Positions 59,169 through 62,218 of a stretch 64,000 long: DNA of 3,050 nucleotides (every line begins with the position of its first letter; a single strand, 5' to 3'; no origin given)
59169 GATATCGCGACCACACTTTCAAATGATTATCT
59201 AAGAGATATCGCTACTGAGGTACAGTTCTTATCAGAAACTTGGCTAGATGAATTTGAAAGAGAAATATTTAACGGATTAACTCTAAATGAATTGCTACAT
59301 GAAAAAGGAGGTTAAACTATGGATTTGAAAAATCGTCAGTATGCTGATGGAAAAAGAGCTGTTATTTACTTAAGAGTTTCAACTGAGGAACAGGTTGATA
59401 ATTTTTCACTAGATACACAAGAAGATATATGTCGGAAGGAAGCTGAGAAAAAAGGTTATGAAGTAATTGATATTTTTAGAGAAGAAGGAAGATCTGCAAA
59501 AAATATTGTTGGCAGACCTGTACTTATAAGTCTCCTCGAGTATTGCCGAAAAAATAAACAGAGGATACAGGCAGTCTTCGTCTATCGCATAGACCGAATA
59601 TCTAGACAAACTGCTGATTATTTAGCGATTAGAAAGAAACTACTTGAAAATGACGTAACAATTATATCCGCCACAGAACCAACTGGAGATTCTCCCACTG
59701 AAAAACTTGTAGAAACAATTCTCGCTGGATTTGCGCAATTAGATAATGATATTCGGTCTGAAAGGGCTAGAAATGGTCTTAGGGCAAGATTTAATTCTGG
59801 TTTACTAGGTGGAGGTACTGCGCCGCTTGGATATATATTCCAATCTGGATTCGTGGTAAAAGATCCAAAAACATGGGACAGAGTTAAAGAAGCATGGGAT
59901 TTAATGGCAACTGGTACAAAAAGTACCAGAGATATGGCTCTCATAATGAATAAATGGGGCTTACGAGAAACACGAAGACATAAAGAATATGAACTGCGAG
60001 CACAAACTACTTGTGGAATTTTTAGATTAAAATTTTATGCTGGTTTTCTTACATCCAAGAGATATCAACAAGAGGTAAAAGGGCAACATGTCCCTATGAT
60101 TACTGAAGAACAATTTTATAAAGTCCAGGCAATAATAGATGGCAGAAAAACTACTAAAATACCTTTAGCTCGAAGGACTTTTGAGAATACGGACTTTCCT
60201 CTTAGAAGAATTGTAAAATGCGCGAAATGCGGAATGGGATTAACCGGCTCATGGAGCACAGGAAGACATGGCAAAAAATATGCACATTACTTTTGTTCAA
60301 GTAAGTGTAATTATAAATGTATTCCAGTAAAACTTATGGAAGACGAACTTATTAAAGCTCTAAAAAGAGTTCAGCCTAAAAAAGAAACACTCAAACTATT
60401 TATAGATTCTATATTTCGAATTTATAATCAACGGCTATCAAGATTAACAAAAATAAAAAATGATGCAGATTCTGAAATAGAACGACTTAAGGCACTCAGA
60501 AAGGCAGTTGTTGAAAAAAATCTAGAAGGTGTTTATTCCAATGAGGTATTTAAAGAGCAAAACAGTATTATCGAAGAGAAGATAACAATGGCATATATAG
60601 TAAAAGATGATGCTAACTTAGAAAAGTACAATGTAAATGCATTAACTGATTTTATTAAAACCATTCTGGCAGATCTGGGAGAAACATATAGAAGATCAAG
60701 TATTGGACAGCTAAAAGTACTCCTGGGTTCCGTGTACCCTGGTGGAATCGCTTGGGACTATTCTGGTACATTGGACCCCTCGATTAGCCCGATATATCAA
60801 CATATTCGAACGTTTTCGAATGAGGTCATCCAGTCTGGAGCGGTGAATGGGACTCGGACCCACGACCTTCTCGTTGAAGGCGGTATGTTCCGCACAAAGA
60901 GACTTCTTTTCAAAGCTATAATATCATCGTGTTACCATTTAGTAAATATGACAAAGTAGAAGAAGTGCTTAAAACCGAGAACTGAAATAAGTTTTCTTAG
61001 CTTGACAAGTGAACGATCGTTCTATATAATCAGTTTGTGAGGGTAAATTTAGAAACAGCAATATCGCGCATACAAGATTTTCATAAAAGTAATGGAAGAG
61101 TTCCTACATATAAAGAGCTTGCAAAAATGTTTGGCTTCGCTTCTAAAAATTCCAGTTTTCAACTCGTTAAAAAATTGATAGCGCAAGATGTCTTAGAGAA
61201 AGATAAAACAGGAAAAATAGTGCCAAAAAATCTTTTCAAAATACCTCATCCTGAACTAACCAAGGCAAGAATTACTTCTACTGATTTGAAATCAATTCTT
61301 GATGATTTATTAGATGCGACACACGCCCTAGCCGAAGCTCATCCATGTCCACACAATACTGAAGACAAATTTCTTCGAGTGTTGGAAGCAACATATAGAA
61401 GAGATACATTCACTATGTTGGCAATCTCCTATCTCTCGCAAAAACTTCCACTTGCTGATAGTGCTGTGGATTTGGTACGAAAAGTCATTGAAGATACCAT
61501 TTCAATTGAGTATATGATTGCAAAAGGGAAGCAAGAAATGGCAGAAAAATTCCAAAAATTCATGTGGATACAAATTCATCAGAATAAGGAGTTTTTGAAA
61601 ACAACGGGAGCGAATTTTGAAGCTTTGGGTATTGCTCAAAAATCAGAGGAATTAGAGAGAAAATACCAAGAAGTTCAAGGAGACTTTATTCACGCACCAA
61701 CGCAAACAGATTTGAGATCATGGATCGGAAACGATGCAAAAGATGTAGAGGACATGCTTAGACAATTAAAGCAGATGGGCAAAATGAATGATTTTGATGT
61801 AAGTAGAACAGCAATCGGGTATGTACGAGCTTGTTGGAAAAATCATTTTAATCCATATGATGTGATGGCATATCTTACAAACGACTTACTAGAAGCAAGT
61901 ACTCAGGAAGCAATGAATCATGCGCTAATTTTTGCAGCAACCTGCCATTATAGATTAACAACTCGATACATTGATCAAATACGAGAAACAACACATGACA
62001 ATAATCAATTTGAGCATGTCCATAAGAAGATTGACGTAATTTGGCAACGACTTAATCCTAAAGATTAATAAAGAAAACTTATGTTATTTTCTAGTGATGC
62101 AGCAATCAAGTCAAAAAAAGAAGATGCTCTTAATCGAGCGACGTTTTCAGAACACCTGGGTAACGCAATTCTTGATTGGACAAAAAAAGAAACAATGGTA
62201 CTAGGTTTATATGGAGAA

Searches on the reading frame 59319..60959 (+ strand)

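Call 40: search_protein_families(library=pfam, proteins=[window:59319-60959:+], max_evalue=0.001)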
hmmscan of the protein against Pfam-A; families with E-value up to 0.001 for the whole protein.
window:59319-60959:+ (546 aa): 3 families
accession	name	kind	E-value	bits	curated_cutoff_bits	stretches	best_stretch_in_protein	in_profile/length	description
PF00239.26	Resolvase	-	6.5e-32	111.1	23.3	1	14-160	1-142/145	Resolvase, N terminal domain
PF07508.19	Recombinase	-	9.4e-07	29.5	21.1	1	185-276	3-102/102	Recombinase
PF13408.12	Zn_ribbon_recom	-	3.4e-06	27.8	25.3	1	294-348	1-53/58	Recombinase zinc beta ribbon domain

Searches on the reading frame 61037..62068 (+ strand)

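Call 40: search_protein_families(library=pfam, proteins=[window:61037-62068:+], max_evalue=0.001)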
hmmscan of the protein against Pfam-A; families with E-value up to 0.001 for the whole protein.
window:61037-62068:+ (343 aa): 1 family
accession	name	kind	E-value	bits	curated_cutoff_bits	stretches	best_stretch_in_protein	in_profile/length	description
PF18928.5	DUF5677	-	6.9e-05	23.4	27.1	1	126-281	14-160/166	Family of unknown function (DUF5677)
